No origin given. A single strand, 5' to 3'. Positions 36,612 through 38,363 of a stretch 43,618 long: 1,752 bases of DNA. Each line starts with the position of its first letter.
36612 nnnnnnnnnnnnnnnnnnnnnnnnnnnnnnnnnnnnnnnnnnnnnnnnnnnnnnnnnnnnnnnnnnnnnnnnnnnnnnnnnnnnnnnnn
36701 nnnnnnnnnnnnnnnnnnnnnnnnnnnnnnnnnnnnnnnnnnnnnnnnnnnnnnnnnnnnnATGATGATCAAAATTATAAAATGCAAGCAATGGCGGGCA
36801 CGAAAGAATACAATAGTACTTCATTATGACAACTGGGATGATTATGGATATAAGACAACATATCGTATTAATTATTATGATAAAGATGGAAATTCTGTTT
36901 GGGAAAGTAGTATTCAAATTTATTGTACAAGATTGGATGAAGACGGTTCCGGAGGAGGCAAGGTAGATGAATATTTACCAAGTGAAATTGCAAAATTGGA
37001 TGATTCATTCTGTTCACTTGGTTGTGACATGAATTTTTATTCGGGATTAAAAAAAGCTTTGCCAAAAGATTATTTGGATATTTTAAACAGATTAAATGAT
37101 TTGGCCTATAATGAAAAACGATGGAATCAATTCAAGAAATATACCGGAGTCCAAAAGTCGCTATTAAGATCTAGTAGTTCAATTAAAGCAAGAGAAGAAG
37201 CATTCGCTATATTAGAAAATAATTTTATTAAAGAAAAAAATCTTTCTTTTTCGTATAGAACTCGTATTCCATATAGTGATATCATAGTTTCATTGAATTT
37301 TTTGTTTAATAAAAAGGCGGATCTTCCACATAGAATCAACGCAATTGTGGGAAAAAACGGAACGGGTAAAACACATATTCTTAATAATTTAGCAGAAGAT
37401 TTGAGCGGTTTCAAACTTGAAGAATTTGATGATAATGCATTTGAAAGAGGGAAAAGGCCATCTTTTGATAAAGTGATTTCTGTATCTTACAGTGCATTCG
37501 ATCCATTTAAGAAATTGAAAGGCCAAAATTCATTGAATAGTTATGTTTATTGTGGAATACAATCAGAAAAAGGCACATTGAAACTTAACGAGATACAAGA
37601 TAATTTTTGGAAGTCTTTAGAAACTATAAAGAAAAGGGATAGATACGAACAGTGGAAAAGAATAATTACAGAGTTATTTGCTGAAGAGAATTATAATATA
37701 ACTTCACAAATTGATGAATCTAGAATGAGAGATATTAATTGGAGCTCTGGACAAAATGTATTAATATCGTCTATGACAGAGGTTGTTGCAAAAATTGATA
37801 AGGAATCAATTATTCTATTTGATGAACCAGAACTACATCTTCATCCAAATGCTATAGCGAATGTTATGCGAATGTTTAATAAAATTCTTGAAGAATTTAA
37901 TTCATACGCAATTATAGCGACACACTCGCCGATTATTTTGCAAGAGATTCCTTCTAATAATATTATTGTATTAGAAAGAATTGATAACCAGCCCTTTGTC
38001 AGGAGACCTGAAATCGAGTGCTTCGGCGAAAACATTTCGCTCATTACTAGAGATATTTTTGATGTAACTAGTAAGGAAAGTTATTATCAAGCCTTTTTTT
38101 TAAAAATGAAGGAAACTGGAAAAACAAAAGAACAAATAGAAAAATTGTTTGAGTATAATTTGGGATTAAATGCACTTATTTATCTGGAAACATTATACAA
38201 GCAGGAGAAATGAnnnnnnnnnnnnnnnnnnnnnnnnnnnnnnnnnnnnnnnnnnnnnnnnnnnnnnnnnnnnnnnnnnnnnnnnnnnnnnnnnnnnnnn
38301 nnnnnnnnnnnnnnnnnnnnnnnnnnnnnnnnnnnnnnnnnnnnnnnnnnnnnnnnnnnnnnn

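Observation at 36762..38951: Septu-like two-gene module (ABC-type ATPase + HNH nuclease) with overlapping stop/start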

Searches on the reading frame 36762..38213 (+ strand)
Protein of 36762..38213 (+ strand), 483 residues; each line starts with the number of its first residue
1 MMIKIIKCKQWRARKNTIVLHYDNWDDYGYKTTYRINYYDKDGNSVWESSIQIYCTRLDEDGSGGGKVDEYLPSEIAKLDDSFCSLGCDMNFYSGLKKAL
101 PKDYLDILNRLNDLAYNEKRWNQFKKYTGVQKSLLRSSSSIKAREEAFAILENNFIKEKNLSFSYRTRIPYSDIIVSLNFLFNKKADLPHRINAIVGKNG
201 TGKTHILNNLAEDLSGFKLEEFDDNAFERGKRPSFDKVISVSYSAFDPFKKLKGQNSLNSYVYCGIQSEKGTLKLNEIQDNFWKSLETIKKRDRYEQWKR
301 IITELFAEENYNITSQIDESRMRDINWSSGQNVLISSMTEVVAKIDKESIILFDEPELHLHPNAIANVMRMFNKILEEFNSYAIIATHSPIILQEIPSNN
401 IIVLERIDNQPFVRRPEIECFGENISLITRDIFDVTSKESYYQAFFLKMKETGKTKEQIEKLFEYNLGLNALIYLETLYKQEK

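Call 5: search_protein_families(library=pfam, proteins=[window:36762-38213:+], max_evalue=0.01)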
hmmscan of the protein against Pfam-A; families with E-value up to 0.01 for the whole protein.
window:36762-38213:+ (483 aa): 5 families
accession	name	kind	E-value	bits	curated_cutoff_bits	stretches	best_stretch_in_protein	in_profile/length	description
PF13304.12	AAA_21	-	1.8e-13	51.6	27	1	343-393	254-303/304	AAA domain, putative AbiEii toxin, Type IV TA system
PF13175.12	AAA_15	-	1.1e-12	48.7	32.1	1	258-392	238-373/374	AAA ATPase domain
PF02463.25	SMC_N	-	0.00014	21.9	40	1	186-396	20-205/220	RecF/RecN/SMC N terminal domain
PF00005.33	ABC_tran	-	0.00016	22.7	25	1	191-356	12-135/137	ABC transporter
PF11398.14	DUF2813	-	0.0046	16.8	21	1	280-406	214-338/372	Protein of unknown function (DUF2813)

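Call 6: search_protein_families(library=padloc, proteins=[window:36762-38213:+], max_evalue=0.01)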
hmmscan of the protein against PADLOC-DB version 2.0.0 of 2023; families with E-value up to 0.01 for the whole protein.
window:36762-38213:+ (483 aa): 128 families (the best 25 are shown)
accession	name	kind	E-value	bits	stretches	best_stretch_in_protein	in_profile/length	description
PDLC04244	PDC-M01A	-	4.9e-145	482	1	6-482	10-480/482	-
PDLC04235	PDC-M01A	-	3.4e-108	360.7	1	3-482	3-505/510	-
PDLC00282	PtuA1|PtuA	-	1.4e-79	266.3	1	11-479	13-512/520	AAA ATPase domain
PDLC04239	PDC-M01A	-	2.5e-67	225.6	2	323-481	386-544/552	-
PDLC04240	PDC-M01A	-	2.1e-65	219.5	1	23-476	178-636/639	-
PDLC04236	PDC-M01A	-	3.3e-62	208.8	1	130-481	4-383/388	-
PDLC04238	PDC-M01A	-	5.7e-60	201.6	2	11-274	17-286/564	-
PDLC04243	PDC-M01A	-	2.6e-36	123.3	1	18-473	20-520/537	-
PDLC04242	PDC-M01A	-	3.3e-36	122.6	2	323-451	400-528/566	-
PDLC00283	PtuA1|PtuA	-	2.5e-27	94.1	2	319-405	269-356/448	AAA ATPase domain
PDLC00265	PtuA1|PtuA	-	3.6e-25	87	2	328-442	306-424/479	AAA ATPase domain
PDLC04241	PDC-M01A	-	1.6e-24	84.5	2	326-456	276-407/435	-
PDLC00303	PtuA1|PtuA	-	1.9e-20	71.4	2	316-442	205-329/386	AAA ATPase domain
PDLC04237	PDC-M01A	-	1.3e-19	68.2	1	326-450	415-542/586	-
PDLC00266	PtuA1|PtuA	-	7.6e-19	66.3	1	326-405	312-392/483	AAA ATPase domain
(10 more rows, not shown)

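Call 8: search_solved_structures(query=window:36762-38213:+, max_evalue=0.01, show_alignments=2)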
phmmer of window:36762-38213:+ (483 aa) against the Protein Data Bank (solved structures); distinct sequences matched with E-value up to 0.01: 13.
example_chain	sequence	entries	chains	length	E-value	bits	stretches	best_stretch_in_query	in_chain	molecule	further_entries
9kjx_B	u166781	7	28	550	4.2e-07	32.4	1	345-437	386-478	AAA family ATPase | Retron I-A effector PtuA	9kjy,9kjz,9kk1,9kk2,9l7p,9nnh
9vh1_D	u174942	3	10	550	4.3e-07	32.4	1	345-435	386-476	Retron Ec78 probable ATPase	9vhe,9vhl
9nnb_C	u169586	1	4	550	1.1e-06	31.1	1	345-437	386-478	Retron I-A effector PtuA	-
9nnk_C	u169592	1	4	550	1.1e-06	31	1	345-437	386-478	Retreon I-A effector PtuA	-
9u9y_A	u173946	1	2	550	2.8e-06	29.7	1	345-437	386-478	AAA family ATPase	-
22bu_B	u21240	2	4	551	2.3e-05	26.7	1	345-437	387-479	AAA family ATPase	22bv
9vkz_A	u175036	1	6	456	3.4e-05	26.2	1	345-400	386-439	Retron Ec78 probable ATPase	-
9e8z_C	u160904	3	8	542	5.2e-05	25.5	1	342-412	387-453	Retron Ec83 probable ATPase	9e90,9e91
22et_E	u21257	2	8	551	0.00028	23.2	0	345-437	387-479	PtuA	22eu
8ux9_B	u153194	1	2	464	0.00035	22.8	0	327-393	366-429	AriA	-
8v45_A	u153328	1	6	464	0.00035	22.8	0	327-393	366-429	AriA antitoxin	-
8v46_A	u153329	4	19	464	0.00089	21.5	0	327-393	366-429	AriA antitoxin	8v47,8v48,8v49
6p74_A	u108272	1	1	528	0.0012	21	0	346-393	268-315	Putative ATP-dependent endonuclease of the OLD family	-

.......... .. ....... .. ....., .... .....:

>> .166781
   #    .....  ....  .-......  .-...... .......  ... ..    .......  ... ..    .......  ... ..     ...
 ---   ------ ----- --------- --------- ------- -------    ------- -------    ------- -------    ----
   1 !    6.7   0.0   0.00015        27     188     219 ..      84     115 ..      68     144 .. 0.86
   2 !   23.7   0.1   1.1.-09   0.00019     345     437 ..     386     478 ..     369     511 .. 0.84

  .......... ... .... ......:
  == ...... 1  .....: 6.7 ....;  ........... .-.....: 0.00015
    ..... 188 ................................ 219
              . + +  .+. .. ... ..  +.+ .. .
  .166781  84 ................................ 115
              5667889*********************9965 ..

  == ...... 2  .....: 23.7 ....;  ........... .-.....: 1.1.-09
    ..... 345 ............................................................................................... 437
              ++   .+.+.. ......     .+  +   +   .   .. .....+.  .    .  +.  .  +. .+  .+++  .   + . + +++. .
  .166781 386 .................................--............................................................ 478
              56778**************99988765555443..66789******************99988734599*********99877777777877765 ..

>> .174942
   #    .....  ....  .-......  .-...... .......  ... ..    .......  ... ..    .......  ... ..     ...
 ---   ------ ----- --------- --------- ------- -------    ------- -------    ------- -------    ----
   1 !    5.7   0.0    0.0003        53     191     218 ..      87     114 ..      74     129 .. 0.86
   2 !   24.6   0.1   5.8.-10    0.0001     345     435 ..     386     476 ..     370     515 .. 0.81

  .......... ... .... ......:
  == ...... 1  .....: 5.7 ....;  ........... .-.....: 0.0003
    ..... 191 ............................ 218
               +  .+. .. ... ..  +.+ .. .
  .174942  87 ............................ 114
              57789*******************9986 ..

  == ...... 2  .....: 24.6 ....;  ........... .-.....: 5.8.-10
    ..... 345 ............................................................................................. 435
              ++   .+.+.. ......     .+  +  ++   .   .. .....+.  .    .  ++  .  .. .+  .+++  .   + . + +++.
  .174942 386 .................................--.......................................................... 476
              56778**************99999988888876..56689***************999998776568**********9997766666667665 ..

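Call 11: find_homologous_proteins(query=window:36762-38213:+, max_evalue=0.00001)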
Query window:36762-38213:+ (483 aa): 1754 proteins with E <= 0.00001 among 8000 candidates; the best 120 are listed.
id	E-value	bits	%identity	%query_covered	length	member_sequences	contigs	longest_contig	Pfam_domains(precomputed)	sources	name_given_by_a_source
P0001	0.0e+0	1086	100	100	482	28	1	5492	PF13175.13,PF13304.13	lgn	-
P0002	5.7e-227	772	73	98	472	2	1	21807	PF13175.13,PF13304.13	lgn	-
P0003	9.2e-226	768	72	99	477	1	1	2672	PF13175.13,PF13304.13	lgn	-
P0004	1.1e-205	702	67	96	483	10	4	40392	PF13175.13,PF13304.13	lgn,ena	-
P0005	1.0e-204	699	66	99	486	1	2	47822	PF13175.13,PF13304.13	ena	-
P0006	7.0e-200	683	64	99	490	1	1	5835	PF13175.13,PF13304.13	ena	-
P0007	4.3e-197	674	63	100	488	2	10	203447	PF13175.13,PF13304.13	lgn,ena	-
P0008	1.0e-189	649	61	99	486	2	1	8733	PF13175.13,PF13304.13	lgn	-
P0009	5.2e-188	644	63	99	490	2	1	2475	PF13175.13,PF13304.13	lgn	-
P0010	1.9e-185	635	60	97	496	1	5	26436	PF13175.13,PF02463.26,PF13304.13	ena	-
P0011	4.4e-157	542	54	96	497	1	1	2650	PF13175.13,PF13304.13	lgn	-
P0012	1.2e-153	531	54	97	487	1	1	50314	PF13175.13,PF13304.13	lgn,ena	-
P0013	4.8e-153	529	53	97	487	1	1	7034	PF13175.13,PF13304.13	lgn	-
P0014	1.6e-152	527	53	99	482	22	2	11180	PF13175.13,PF13304.13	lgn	-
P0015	2.5e-152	526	53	99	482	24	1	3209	PF13175.13,PF13304.13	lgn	-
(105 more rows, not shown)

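Call 13: find_encoding_contigs(protein=P0001, flank=10000, max_places=4)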
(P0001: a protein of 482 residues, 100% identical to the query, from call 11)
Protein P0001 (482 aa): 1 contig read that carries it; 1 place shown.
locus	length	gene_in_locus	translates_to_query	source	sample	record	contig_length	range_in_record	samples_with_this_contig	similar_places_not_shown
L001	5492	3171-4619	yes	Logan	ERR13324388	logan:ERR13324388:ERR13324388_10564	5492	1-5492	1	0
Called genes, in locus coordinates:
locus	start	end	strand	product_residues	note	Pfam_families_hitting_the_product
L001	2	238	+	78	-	?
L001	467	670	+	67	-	-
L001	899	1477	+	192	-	PF12917:YfbR-like, PF13023:HD_3, PF01966:HD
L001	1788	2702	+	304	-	PF11185:DUF2971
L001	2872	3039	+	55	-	-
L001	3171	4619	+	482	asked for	PF13175:AAA_15, PF13304:AAA_21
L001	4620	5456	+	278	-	-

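Call 23: find_related_loci(query=A2, collection=genome_contigs, flank=6000)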
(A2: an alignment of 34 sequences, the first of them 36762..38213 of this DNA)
Query A2 (483 aa) in genome_contigs; peptide patterns used: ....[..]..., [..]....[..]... (x = any residue, [..] = any of these).
600 stretches matched a pattern (row limit reached: there are more); 157 encode a relative of the query (tblastn E <= 1e-3); the best 80 are kept; 80 distinct loci.
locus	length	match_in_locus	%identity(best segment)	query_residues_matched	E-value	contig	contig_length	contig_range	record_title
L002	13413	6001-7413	39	8-482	2e-96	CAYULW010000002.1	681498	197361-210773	MAG TPA_asm: uncultured Flavobacteriales bacterium isolate SRP334346_co1_117 genome assembly, contig: NODE_4_length_6814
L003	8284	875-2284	40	6-479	3e-92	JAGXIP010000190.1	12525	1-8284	MAG: Saccharicrinis sp. isolate LH_M89 k141_996785, whole genome shotgun sequence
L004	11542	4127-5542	38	5-480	2e-89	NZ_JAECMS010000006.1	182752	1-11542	Luteirhabdus pelagi strain A3-108 NODE_6_length_182752_cov_169.892, whole genome shotgun sequence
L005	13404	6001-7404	36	18-483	3e-82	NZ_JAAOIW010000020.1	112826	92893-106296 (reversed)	Paenibacillus agricola strain S3N08 contig20, whole genome shotgun sequence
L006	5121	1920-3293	34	18-480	3e-81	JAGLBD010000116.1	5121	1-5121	MAG: Pseudogulbenkiania sp. isolate bin3 NODE_12016_length_5121_cov_31.263719, whole genome shotgun sequence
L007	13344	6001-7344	33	18-477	3e-73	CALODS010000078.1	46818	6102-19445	MAG: uncultured Clostridia bacterium isolate LOGT_bin.0251 genome assembly, contig: contig_58835, whole genome shotgun s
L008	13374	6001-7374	35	23-482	1e-72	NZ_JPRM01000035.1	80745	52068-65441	Flavobacterium hydatis strain DSM 2063 contig035, whole genome shotgun sequence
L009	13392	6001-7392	31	13-478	2e-70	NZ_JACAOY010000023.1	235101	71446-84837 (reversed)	Pseudomonas sp. B6002 run0228_B6002_S26_L005_contig_23, whole genome shotgun sequence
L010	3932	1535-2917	34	18-477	6e-70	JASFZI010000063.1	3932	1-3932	MAG: Candidatus Gracilibacteria bacterium isolate MAY_MAG_00021 ALL_000000029024, whole genome shotgun sequence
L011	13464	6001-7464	32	14-483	2e-69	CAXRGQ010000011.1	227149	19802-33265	MAG: Flavobacteriales bacterium isolate YZ09aB_2.97 genome assembly, contig: k141_707092, whole genome shotgun sequence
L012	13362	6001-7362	31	18-478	2e-67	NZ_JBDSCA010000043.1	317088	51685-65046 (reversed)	MAG: Mucilaginibacter sp. isolate cluster1_bin.146 k127_13316467, whole genome shotgun sequence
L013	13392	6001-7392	33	25-482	3e-65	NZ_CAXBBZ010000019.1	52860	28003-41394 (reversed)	MAG: uncultured Maribacter sp. isolate ERR2762106_binner12_Refined_132 ERZ3422020.771, whole genome shotgun sequence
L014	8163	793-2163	34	25-477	2e-65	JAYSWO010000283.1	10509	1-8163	MAG: Ferruginibacter sp. isolate GFS_12961 GFS_12961_282, whole genome shotgun sequence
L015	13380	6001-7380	32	25-478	5e-65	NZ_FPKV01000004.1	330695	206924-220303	Flaviramulus basaltis strain DSM 18180, whole genome shotgun sequence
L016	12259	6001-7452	33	19-481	6e-61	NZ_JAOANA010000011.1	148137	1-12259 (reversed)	Alkalihalobacillus sp. MEB130 NODE_11_length_148137_cov_18.613648, whole genome shotgun sequence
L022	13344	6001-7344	38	19-469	3e-87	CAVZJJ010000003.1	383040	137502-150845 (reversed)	MAG: uncultured Bacteroidetes bacterium isolate MFD04716.bin.2.246 genome assembly, contig: contig_9776, whole genome sh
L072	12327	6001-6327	30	350-455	5e-6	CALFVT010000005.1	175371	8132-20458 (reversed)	MAG: uncultured Caulobacterales bacterium isolate H1_Bin_MAXBIN__052_1 genome assembly, contig: c_000000214714, whole ge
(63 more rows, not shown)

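Call 32: predict_structure(alignment_id=A2)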
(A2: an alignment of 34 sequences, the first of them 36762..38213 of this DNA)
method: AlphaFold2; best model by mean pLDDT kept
length: 483 residues; sequences in the alignment: 34
mean_pLDDT: 83.0   pTM: 0.77
mean pLDDT of the five models: 83.0, 81.7, 80.0, 79.5, 77.2
residues with pLDDT >= 90: 160; 70-90: 257; 50-70: 59; < 50: 7
segments of 3 or more residues with pLDDT < 50: 435-440
pLDDT, mean of each block of 10 residues (from residue 1): 85 86 82 91 90 89 72 92 87 89 92 89 89 76 77 67 91 91 80 90 89 78 74 86 76 72 84 85 91 90 75 68 67 88 92 76 83 92 91 91 88 89 83 57 76 89 75 81 54
secondary structure, 60 per line:
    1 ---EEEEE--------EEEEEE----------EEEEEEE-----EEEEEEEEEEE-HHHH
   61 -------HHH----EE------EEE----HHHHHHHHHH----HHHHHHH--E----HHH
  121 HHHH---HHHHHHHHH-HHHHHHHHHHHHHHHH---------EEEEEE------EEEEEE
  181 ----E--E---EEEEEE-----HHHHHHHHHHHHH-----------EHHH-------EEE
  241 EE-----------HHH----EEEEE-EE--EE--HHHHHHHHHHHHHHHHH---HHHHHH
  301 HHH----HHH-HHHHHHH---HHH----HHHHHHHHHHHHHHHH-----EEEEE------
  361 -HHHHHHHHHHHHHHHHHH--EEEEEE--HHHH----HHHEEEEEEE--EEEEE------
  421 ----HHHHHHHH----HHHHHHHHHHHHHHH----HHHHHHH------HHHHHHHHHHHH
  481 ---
elements in order: E4-8 E17-22 E33-39 E45-55 H57-60 E83-85 H90-99 H104-110 H118-124 H128-136 H138-153 E163-168 E175-180 E192-197 H203-215 E238-242 E261-265 H275-291 H295-303 H312-318 H329-344 E350-354 H362-379 E382-387 H390-393 E401-407 E410-414 H425-432 H437-451 H456-462 H469-480

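Call 35: fold_search(model_id=the predicted structure, library=pdb)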
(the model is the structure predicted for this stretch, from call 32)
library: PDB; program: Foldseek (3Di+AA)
matches with E <= 10: 1142; with E <= 0.001: 120
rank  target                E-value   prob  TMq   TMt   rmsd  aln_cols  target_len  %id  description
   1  9n6b_B                3.9e-09  1.00  0.34  0.32  15.5       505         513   11  Structure of the retron IA complex with HNH nuclease in the "up" orientation (released 2025-04-23)
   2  9kjy_E                4.2e-09  1.00  0.36  0.34  13.4       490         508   14  Cryo-EM structure of the Retron-Eco7 complex (state 2) (released 2025-11-12)
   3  9kjz_B                7.2e-09  1.00  0.37  0.34  12.6       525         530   15  Cryo-EM structure of the Retron-Eco7 complex (state 3) (released 2025-11-12)
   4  9kjx_B                1.5e-08  1.00  0.36  0.33  12.7       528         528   15  Cryo-EM structure of the Retron-Eco7 complex (state 1) (released 2025-11-12)
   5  9nnh_C                1.7e-08  1.00  0.35  0.31  14.9       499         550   16  Cryo-EM structure of the Retron Ec78 complex, PtuA:PtuB:RT (4:2:2) (released 2025-10-08)
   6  9n69_B                2.2e-08  1.00  0.33  0.32  16.5       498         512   12  Structure of the retron IA complex with HNH nuclease in the "down" orientation (released 2025-04-23)
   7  9kjy_D                2.5e-08  1.00  0.34  0.31  16.4       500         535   15  Cryo-EM structure of the Retron-Eco7 complex (state 2) (released 2025-11-12)
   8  9nnb_F                2.5e-08  1.00  0.38  0.35  13.7       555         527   14  Cryo-EM structure of the Retron Ec78 complex, PtuA:PtuB:RT (4:2:1) (released 2025-10-08)
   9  9kjx_E                2.6e-08  1.00  0.35  0.34  13.6       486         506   15  Cryo-EM structure of the Retron-Eco7 complex (state 1) (released 2025-11-12)
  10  8eea_C                2.9e-08  1.00  0.36  0.39  10.5       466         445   12  Structure of E.coli Septu (PtuAB) complex (released 2023-12-27)
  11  9kjx_C                2.9e-08  1.00  0.35  0.32  15.2       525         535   16  Cryo-EM structure of the Retron-Eco7 complex (state 1) (released 2025-11-12)
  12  8eea_D                3.1e-08  1.00  0.34  0.36  11.0       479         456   13  Structure of E.coli Septu (PtuAB) complex (released 2023-12-27)
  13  9l7p_A                3.2e-08  1.00  0.32  0.30  16.3       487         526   15  Cryo-EM structure of retron Ec78 system complex (released 2025-12-10)
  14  9vhe_D                3.8e-08  1.00  0.39  0.44  10.1       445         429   16  cryoEM structure of retron-Eco7 complex (released 2025-12-31)
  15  9n69_A                4.5e-08  1.00  0.34  0.31  16.9       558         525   12  Structure of the retron IA complex with HNH nuclease in the "down" orientation (released 2025-04-23)
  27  8ee4_D                3.0e-07  1.00  0.35  0.42   9.2       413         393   12  Structure of PtuA (released 2024-01-03)
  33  8ee4_E                1.5e-06  1.00  0.32  0.38  11.5       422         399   11  Structure of PtuA (released 2024-01-03)
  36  8ee4_C                2.1e-06  1.00  0.33  0.39   9.4       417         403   12  Structure of PtuA (released 2024-01-03)
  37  8ee4_F                3.1e-06  1.00  0.35  0.41   9.4       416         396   12  Structure of PtuA (released 2024-01-03)
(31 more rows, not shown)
